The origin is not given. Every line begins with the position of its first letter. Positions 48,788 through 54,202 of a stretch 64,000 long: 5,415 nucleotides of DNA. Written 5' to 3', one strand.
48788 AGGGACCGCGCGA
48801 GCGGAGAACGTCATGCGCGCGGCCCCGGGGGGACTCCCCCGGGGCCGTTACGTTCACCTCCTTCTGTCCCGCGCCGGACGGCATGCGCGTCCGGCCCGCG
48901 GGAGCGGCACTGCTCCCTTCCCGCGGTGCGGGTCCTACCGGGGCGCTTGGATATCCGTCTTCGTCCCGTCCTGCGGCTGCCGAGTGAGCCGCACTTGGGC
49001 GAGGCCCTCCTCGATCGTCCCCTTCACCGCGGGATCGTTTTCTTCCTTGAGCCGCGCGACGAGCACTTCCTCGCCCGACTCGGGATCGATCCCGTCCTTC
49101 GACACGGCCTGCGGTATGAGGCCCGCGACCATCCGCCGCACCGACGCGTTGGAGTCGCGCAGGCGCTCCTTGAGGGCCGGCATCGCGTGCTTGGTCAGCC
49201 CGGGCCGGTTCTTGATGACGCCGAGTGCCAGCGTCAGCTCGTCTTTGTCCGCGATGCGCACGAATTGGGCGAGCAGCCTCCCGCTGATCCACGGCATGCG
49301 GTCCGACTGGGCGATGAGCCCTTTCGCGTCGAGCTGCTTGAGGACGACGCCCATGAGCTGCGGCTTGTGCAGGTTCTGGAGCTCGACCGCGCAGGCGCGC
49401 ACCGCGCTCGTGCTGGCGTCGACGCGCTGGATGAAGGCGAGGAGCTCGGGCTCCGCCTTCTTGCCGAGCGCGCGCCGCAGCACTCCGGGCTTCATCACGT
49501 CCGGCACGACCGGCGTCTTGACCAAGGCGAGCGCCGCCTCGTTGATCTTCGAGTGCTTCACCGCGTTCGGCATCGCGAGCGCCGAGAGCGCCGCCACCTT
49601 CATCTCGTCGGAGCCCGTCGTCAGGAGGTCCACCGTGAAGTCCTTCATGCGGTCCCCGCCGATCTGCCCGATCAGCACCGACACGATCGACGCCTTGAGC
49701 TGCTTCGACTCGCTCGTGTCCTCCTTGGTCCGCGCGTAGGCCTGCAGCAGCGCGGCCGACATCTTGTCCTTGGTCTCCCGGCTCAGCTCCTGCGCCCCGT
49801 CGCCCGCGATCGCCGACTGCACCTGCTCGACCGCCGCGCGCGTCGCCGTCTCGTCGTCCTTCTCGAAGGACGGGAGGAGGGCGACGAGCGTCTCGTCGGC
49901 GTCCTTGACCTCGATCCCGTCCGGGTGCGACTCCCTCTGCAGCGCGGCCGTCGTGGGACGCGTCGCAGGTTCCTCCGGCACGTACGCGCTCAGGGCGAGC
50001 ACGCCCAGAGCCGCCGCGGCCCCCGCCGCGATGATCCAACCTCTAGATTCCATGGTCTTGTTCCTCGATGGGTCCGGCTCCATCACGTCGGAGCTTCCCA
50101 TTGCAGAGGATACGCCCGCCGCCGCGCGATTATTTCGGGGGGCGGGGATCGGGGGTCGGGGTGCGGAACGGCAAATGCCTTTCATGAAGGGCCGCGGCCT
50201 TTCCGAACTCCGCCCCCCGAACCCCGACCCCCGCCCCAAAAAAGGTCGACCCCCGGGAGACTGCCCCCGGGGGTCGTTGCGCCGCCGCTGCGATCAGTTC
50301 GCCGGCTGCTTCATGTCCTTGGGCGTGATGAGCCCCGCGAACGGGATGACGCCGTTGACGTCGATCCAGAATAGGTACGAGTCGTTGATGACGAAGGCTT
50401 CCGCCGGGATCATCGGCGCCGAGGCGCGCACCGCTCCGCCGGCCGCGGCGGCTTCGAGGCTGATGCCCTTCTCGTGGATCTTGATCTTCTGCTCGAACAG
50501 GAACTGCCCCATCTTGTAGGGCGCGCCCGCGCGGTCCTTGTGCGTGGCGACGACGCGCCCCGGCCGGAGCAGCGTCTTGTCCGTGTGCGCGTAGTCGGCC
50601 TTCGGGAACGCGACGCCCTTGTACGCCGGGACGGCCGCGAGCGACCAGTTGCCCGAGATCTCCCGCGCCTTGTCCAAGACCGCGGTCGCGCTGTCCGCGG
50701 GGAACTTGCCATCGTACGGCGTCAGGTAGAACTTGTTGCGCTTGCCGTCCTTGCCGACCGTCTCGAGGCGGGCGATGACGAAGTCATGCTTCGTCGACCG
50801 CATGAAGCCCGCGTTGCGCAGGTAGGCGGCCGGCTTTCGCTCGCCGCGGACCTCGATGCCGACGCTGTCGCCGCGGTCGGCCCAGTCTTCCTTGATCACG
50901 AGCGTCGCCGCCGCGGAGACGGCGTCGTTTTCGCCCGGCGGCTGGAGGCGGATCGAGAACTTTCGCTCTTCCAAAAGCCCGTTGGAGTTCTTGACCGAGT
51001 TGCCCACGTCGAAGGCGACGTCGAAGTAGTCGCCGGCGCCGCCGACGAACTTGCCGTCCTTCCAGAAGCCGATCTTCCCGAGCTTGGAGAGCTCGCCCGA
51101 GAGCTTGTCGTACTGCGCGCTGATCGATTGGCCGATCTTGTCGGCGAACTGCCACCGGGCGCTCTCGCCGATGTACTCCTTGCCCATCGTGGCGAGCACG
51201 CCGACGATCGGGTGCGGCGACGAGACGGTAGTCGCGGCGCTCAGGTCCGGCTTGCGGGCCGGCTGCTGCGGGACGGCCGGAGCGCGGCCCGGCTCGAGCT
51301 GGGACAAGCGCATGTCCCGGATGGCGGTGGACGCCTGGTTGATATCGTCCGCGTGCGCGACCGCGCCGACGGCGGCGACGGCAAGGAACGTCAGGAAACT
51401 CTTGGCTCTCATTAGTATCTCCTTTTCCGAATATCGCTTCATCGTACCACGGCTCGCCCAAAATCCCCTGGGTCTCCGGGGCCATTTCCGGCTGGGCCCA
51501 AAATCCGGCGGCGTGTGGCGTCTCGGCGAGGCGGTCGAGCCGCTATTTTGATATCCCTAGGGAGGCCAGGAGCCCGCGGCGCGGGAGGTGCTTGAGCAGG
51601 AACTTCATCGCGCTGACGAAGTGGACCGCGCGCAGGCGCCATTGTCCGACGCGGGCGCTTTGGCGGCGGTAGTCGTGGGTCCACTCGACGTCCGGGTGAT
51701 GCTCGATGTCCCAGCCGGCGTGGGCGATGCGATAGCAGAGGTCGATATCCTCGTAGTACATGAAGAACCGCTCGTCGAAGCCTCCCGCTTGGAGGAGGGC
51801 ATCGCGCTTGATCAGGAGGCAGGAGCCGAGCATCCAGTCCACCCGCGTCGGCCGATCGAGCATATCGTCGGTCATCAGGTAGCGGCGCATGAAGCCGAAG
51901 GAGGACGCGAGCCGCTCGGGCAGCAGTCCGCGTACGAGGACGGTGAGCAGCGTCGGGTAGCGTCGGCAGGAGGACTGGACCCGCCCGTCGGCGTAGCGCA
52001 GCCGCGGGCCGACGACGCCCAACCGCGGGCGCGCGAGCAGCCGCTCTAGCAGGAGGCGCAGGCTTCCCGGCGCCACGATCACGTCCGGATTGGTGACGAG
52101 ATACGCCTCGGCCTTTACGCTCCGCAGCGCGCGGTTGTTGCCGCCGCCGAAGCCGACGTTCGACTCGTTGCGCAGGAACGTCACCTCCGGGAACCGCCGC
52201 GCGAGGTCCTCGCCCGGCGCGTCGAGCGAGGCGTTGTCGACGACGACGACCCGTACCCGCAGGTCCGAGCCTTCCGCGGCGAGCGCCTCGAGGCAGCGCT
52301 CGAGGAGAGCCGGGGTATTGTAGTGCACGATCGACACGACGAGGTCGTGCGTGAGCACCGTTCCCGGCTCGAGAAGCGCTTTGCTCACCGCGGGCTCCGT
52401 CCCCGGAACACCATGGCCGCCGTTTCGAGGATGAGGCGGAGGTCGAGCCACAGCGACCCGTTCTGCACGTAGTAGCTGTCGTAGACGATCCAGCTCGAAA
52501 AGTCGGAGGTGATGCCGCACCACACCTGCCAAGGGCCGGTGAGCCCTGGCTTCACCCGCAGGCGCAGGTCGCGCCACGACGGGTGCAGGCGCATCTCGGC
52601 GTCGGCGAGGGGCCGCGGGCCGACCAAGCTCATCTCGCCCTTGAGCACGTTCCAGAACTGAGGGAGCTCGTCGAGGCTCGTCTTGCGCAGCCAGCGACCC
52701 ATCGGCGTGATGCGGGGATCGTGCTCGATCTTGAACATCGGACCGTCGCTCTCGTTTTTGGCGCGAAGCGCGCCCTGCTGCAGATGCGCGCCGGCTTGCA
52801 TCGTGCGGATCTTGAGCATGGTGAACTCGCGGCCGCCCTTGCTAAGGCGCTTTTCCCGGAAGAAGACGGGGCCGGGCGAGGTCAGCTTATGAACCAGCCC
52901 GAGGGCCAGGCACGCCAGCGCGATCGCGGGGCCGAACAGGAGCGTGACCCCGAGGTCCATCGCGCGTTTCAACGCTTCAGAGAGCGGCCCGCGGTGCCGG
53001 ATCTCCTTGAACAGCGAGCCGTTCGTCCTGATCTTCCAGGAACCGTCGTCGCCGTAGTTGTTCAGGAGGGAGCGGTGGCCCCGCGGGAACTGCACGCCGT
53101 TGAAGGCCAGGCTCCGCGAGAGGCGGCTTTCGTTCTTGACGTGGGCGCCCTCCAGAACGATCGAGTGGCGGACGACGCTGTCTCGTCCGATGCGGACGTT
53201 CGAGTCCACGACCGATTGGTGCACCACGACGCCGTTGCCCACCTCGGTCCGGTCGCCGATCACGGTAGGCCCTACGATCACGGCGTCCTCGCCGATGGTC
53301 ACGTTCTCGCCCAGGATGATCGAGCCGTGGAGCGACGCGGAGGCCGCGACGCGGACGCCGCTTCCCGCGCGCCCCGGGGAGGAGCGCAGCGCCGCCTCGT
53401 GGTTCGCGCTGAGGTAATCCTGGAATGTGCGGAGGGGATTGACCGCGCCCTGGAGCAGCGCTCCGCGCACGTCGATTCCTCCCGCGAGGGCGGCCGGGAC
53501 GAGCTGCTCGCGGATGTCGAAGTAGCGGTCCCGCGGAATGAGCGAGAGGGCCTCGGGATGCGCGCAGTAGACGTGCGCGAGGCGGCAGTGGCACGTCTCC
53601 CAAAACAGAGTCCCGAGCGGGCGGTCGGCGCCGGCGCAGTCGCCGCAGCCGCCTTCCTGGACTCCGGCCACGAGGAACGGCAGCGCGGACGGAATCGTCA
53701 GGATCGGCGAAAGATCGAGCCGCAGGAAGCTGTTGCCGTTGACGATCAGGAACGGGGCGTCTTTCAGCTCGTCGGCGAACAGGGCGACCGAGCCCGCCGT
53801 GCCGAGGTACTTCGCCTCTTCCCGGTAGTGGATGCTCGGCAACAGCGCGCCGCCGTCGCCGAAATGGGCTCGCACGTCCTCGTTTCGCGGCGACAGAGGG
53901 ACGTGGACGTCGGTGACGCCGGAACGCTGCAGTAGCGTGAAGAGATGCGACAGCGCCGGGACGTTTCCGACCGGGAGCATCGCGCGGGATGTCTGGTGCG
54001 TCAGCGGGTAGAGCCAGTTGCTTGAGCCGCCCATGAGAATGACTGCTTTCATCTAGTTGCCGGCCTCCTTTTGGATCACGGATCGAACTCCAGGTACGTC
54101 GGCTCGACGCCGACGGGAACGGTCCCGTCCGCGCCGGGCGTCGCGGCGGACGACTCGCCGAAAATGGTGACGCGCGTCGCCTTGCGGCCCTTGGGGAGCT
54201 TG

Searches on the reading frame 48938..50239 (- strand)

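Call 24: search_protein_families(library=pfam, proteins=[window:48938-50239:-])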
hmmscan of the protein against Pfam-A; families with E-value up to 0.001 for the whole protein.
window:48938-50239:- (434 aa): 1 family
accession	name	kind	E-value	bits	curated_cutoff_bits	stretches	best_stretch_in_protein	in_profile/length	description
PF13646.12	HEAT_2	-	0.00021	22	27.7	0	354-418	2-60/88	HEAT repeats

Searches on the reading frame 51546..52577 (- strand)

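Call 36: search_protein_families(library=pfam, proteins=[window:51546-52577:-], max_evalue=0.01)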
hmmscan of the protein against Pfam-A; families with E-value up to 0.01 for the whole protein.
window:51546-52577:- (344 aa): 6 families
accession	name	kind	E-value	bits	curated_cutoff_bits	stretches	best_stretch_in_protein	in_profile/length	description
PF13641.12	Glyco_tranf_2_3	-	2.2e-18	67.6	27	1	79-308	3-218/230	Glycosyltransferase like family 2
PF00535.33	Glycos_transf_2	-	6.4e-16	59.2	23.3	1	82-203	3-126/168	Glycosyl transferase family 2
PF13632.12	Glyco_trans_2_3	-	6.9e-06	26.5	27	1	231-314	54-151/198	Glycosyl transferase family group 2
PF10111.15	Glyco_tranf_2_2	-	1.5e-05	25.1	27.3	1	251-300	165-214/276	Glycosyltransferase like family 2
PF02709.20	Glyco_transf_7C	-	0.00026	21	23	1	242-296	12-67/78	N-terminal domain of galactosyltransferase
PF13506.12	Glyco_transf_21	-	0.00035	20.5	21.7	1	149-309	24-168/174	Glycosyl transferase family 21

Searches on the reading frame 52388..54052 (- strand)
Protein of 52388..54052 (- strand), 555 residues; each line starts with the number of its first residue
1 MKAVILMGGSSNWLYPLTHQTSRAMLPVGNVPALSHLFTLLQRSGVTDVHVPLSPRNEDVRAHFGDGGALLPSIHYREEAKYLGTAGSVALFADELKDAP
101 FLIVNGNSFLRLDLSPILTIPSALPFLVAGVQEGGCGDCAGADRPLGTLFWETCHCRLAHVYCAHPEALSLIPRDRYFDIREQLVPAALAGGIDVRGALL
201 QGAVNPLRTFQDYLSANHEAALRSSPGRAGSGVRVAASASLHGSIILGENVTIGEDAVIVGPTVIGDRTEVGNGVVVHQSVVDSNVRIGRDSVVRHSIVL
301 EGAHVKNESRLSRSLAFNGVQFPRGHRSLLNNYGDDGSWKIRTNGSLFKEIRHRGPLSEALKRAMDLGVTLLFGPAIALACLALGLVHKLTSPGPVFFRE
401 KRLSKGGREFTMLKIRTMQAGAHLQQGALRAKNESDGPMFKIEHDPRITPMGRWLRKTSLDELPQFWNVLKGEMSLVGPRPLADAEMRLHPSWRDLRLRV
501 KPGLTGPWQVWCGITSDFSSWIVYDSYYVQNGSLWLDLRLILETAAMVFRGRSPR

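Call 24: search_protein_families(library=pfam, proteins=[window:52388-54052:-])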
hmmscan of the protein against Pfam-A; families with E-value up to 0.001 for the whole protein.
window:52388-54052:- (555 aa): 6 families
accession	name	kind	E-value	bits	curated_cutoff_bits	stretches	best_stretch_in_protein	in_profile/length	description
PF02397.22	Bac_transf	-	4.3e-55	186.5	27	1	362-549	1-178/179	Bacterial sugar transferase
PF00483.29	NTP_transferase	-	1.7e-14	54.4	21.2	1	2-118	1-121/245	Nucleotidyl transferase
PF25084.1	LbH_EIF2B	-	3.5e-13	49.9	54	1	231-313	8-89/105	EIF2B subunit epsilon LbH domain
PF00132.30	Hexapep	-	1.9e-08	34.1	27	1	245-278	2-35/36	Bacterial transferase hexapeptide (six repeats)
PF24894.1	Hexapep_GlmU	-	1.7e-07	31.7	23.3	1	273-327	28-82/104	GlmU-like, C-terminal hexapeptide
PF14602.12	Hexapep_2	-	0.00062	19.9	27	1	245-277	2-32/34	Hexapeptide repeat of succinyl-transferase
